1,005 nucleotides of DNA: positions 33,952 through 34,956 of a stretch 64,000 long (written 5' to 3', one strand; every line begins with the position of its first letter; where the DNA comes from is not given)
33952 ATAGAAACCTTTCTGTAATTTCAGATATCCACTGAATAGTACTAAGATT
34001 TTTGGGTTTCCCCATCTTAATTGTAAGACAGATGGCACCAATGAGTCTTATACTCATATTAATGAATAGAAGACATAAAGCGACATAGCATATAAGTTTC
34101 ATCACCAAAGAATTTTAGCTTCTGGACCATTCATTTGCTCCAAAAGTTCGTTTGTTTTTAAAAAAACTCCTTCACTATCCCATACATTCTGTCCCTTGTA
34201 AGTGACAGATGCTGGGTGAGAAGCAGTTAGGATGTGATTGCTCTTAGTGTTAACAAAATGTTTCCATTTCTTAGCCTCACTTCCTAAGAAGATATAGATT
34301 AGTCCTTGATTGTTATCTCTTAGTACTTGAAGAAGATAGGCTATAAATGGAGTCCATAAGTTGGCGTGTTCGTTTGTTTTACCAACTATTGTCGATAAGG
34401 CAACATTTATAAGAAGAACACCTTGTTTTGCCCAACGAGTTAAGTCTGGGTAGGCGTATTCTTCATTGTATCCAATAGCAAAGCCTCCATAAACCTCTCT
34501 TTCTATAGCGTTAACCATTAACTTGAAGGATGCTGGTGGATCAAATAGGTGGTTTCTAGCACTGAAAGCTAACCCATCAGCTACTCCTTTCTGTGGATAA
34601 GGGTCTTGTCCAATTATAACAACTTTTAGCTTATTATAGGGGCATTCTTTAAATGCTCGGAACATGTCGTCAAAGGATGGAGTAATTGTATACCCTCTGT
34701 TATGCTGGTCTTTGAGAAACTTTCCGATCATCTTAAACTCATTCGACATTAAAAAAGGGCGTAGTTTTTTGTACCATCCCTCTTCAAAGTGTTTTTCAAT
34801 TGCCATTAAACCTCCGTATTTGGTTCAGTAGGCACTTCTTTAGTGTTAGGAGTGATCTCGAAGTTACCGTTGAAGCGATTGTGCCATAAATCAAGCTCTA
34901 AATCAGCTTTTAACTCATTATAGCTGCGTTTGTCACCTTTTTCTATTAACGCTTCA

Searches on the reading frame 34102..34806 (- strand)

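Call 106: search_protein_families(library=pfam, proteins=[window:34102-34806:-], max_evalue=0.001)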
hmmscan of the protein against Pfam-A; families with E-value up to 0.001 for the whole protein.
window:34102-34806:- (234 aa): 1 family
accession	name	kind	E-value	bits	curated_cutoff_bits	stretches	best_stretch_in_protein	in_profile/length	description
PF03167.25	UDG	-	7.5e-12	46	24.3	1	52-215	1-133/141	Uracil DNA glycosylase superfamily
